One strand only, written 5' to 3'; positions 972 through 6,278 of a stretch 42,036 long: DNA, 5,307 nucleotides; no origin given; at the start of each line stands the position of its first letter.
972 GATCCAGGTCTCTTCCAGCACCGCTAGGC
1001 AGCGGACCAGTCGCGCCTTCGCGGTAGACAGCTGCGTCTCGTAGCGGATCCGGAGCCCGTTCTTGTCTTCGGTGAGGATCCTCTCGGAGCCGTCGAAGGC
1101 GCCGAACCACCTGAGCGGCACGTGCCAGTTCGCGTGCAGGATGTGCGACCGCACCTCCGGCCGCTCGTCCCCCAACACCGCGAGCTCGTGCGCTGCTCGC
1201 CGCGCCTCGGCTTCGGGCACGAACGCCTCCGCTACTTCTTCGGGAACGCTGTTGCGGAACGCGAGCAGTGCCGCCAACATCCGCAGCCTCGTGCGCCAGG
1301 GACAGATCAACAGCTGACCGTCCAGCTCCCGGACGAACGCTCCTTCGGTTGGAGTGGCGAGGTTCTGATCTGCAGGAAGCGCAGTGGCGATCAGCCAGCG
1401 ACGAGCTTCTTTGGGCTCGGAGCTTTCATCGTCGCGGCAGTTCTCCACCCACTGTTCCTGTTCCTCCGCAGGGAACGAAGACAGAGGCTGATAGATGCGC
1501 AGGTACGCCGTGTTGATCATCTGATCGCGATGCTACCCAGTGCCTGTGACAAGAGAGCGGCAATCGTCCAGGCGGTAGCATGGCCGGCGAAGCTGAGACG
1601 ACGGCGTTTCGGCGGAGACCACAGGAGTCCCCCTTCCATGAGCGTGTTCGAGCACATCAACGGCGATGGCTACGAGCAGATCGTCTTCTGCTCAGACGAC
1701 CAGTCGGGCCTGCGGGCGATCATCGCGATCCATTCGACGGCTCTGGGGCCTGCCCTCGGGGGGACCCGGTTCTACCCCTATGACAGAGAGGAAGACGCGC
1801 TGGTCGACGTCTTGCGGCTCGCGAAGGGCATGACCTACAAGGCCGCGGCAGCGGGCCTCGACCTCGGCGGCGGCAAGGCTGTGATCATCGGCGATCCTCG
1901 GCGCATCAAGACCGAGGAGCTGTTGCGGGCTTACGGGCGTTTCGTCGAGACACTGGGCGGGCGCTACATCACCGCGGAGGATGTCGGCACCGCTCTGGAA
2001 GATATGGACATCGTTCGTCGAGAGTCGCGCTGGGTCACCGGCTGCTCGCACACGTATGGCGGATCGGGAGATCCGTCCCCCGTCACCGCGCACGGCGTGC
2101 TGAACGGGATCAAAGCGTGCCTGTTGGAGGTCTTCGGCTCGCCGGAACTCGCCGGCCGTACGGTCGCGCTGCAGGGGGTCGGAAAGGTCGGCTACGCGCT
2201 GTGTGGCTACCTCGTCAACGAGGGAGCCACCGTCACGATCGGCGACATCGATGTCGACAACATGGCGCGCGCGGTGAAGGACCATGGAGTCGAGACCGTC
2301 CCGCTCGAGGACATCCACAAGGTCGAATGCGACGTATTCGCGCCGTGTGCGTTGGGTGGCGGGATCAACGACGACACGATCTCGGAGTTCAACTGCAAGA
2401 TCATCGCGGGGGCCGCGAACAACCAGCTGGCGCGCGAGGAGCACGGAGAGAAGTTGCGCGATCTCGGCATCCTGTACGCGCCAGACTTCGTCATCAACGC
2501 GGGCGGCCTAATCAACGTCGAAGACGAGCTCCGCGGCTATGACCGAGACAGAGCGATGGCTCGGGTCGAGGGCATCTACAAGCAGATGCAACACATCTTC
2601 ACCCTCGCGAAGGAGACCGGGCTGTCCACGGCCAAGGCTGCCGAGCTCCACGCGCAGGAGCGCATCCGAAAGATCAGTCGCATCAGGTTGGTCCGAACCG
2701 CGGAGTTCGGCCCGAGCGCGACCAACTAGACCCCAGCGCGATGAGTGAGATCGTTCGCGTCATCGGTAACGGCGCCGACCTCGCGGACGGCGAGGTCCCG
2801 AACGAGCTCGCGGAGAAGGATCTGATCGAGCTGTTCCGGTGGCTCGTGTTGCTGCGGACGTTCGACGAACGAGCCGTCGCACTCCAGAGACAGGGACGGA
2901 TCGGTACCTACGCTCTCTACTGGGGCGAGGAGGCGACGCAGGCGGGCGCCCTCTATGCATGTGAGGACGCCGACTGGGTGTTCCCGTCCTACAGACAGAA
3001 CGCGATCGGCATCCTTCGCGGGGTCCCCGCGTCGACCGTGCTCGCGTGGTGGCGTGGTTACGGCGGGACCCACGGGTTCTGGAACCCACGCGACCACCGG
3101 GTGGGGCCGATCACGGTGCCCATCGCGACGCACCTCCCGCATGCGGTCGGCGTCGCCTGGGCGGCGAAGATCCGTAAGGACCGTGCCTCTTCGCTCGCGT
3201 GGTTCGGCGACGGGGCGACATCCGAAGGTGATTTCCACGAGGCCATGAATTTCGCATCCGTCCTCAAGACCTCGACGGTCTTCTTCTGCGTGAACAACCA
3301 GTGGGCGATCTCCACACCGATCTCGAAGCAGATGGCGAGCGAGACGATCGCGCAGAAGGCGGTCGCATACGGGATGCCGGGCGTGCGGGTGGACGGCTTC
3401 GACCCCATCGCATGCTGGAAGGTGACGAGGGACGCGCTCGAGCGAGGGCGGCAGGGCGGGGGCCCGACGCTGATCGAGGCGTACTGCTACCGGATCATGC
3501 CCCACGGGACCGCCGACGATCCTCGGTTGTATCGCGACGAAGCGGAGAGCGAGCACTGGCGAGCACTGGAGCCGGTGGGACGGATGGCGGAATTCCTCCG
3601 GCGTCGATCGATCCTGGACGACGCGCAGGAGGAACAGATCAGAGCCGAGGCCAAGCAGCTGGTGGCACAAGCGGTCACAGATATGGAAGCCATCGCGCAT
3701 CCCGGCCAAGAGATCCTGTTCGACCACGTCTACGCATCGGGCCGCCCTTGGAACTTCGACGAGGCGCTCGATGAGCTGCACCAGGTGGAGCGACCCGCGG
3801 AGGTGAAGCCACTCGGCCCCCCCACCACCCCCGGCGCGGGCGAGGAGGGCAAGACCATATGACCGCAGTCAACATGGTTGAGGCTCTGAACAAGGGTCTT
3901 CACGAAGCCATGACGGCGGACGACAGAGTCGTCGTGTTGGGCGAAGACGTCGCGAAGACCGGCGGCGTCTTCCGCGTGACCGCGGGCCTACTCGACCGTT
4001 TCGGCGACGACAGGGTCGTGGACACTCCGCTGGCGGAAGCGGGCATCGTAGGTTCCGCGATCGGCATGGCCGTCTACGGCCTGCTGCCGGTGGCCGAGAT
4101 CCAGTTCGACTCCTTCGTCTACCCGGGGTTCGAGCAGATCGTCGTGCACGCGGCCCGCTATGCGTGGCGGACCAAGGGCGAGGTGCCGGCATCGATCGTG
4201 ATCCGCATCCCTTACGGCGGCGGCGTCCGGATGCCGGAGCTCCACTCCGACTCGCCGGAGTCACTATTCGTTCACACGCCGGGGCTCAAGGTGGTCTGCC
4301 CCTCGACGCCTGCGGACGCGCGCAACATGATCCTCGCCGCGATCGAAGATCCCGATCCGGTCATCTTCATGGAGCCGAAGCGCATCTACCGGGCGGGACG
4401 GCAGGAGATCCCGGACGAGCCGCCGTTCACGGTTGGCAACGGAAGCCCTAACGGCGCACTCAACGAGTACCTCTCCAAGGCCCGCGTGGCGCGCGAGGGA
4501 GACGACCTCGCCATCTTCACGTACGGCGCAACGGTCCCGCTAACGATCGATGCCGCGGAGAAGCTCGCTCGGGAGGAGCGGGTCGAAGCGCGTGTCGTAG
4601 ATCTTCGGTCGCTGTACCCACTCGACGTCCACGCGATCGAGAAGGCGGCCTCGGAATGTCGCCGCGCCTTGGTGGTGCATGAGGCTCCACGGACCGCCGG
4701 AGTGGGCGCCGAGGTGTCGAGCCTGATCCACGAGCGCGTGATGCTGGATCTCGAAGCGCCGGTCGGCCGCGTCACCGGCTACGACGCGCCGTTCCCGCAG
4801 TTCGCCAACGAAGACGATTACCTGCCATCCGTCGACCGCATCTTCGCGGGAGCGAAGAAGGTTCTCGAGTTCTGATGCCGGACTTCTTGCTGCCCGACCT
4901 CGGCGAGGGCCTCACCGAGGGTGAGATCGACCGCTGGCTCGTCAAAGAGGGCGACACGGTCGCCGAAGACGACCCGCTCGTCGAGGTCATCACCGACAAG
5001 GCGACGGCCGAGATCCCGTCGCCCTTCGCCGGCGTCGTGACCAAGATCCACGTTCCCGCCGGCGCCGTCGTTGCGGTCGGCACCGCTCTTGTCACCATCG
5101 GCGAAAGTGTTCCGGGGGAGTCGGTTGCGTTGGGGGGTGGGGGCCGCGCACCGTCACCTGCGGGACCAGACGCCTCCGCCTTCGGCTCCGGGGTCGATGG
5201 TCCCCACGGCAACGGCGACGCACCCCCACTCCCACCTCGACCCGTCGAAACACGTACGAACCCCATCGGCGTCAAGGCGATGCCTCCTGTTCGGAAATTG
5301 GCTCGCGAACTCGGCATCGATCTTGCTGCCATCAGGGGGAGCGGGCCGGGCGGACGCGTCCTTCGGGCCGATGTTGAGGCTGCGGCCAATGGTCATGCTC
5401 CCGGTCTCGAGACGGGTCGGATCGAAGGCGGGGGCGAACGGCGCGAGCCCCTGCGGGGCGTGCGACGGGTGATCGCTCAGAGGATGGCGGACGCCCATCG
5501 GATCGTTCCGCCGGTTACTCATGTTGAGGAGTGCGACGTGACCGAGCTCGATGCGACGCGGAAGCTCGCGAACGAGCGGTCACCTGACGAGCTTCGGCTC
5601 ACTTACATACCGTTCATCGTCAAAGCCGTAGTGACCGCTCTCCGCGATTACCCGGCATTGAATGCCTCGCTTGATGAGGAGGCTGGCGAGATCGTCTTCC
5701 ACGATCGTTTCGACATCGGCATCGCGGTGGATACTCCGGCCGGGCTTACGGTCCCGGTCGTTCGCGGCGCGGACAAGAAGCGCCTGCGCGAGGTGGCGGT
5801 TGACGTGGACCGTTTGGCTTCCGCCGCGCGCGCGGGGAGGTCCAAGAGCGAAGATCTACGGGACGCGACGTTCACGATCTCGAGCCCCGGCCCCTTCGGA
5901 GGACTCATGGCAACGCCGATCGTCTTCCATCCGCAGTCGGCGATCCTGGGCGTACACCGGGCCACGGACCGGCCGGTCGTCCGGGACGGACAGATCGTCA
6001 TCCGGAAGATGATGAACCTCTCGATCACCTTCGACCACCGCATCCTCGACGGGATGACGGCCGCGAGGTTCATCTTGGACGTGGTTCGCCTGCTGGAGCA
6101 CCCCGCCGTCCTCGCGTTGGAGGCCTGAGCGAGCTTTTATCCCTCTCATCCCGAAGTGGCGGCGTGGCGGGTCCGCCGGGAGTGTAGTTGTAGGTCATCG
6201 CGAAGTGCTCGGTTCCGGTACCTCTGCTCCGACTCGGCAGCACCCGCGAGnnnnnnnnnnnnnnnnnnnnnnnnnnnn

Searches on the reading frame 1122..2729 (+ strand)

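Call 38: search_protein_families(library=pfam, proteins=[window:1122-2729:+], max_evalue=0.000001)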
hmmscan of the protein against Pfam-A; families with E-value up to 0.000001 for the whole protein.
window:1122-2729:+ (535 aa): 2 families
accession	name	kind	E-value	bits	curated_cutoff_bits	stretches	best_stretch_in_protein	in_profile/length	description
PF02812.23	ELFV_dehydrog_N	-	4.6e-30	104.4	25.3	1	187-301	4-126/129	Glu/Leu/Phe/Val dehydrogenase, dimerisation domain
PF00208.27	ELFV_dehydrog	-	6.5e-17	62.5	23.4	1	381-509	92-219/241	Glutamate/Leucine/Phenylalanine/Valine dehydrogenase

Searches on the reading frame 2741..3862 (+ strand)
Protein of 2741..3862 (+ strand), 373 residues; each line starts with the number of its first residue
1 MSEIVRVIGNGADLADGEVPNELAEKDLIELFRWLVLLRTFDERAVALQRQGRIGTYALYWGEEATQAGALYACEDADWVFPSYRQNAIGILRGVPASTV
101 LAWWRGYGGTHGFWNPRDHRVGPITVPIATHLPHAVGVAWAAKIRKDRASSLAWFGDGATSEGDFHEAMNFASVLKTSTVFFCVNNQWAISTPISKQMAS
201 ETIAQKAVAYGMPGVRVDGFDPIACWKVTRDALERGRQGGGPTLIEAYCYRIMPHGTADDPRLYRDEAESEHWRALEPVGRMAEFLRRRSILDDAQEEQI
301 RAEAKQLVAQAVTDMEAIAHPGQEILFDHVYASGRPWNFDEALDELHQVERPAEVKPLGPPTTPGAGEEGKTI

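Call 38: search_protein_families(library=pfam, proteins=[window:2741-3862:+], max_evalue=0.000001)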
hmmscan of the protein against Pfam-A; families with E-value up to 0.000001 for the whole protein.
window:2741-3862:+ (373 aa): 2 families
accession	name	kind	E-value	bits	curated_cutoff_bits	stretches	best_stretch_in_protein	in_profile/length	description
PF00676.26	E1_dh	-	3e-79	266.6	22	1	36-317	5-293/300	Dehydrogenase E1 component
PF13292.11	DXP_synthase_N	-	4.1e-07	30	21.2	0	104-194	88-179/274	1-deoxy-D-xylulose-5-phosphate synthase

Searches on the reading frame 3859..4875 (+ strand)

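Call 38: search_protein_families(library=pfam, proteins=[window:3859-4875:+], max_evalue=0.000001)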
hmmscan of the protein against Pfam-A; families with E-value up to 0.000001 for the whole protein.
window:3859-4875:+ (338 aa): 2 families
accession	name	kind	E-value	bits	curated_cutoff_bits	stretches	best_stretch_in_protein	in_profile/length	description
PF02779.29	Transket_pyr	-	4.8e-41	140.7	27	1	4-178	3-173/174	Transketolase, pyrimidine binding domain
PF02780.25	Transketolase_C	-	4.3e-32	111.1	25.9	1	207-328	2-124/124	Transketolase, C-terminal domain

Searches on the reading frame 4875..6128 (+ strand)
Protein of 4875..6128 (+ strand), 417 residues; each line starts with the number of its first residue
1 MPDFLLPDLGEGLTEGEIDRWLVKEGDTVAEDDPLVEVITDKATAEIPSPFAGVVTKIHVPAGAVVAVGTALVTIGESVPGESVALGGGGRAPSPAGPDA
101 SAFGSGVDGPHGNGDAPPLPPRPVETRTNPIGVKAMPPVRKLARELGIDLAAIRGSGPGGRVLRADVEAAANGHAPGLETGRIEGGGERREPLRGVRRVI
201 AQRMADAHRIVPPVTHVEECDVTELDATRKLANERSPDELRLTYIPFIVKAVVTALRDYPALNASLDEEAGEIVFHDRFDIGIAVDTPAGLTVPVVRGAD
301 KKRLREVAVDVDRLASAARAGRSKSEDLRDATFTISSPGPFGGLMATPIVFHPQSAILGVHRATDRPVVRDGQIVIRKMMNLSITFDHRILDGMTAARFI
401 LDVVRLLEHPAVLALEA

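Call 38: search_protein_families(library=pfam, proteins=[window:4875-6128:+], max_evalue=0.000001)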
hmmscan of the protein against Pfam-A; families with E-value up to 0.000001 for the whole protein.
window:4875-6128:+ (417 aa): 4 families
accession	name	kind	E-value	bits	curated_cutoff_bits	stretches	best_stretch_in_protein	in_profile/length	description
PF00198.28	2-oxoacid_dh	-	5.2e-83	278.5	23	1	187-414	3-231/232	2-oxoacid dehydrogenases acyltransferase (catalytic domain)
PF00364.28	Biotin_lipoyl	-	6.4e-22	77.6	22.1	1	4-75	3-73/73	Biotin-requiring enzyme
PF02817.22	E3_binding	-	8.4e-17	61.5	23.7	1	133-168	1-36/36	e3 binding domain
PF13533.13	Biotin_lipoyl_2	-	3e-07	30.5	29.8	0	47-75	3-31/32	Biotin-lipoyl like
